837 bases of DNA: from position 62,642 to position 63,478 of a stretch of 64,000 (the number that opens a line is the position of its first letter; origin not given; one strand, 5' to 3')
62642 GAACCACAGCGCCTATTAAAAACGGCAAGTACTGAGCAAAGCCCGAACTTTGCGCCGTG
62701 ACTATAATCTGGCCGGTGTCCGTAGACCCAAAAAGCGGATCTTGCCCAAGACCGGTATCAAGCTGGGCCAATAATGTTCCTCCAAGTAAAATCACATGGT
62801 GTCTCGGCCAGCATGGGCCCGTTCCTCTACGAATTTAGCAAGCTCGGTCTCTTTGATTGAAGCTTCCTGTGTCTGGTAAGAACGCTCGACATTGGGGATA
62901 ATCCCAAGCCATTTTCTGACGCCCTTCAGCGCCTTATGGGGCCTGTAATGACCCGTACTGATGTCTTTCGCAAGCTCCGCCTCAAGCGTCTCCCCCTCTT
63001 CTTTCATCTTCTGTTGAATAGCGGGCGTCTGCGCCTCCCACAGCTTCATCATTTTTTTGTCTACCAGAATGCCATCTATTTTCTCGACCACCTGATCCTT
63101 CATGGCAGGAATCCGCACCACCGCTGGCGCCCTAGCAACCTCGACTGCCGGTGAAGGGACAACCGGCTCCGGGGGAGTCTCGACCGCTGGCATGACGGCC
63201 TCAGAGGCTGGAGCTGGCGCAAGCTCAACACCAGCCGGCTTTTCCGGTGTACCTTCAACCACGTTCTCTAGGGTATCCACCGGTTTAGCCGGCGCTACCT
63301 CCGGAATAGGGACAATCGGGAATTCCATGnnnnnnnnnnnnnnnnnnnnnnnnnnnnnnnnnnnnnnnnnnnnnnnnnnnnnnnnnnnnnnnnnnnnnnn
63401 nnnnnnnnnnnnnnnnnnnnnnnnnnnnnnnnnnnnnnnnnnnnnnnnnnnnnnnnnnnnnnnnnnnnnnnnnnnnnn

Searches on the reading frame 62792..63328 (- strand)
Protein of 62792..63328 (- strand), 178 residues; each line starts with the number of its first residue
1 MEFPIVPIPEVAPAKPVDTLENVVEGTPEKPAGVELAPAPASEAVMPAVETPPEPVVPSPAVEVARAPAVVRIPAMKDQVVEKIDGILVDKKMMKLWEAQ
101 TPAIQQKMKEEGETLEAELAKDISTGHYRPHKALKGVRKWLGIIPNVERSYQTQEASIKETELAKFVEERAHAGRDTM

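Call 12: find_encoding_contigs(protein=window:62792-63328:-, flank=10000, max_places=4)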
Protein window:62792-63328:- (178 aa): 3 contigs read that carry it; 2 places shown.
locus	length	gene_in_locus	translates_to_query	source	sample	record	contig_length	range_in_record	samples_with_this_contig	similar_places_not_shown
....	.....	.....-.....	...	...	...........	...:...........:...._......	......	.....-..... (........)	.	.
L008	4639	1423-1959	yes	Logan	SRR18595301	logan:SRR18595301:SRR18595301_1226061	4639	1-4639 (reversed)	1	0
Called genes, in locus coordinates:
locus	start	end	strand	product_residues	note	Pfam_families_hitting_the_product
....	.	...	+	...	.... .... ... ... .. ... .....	-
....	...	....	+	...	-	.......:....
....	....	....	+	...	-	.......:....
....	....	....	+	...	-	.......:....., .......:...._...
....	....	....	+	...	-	-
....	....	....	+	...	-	-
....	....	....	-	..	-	-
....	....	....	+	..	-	-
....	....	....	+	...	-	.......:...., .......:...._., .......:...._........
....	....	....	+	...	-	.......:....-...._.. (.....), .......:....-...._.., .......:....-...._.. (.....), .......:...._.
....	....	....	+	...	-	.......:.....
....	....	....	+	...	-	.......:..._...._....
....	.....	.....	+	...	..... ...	-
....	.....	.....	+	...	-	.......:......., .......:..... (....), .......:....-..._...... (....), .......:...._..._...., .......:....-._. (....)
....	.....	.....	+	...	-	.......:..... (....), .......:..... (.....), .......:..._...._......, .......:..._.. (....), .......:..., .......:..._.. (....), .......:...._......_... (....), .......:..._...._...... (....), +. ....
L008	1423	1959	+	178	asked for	-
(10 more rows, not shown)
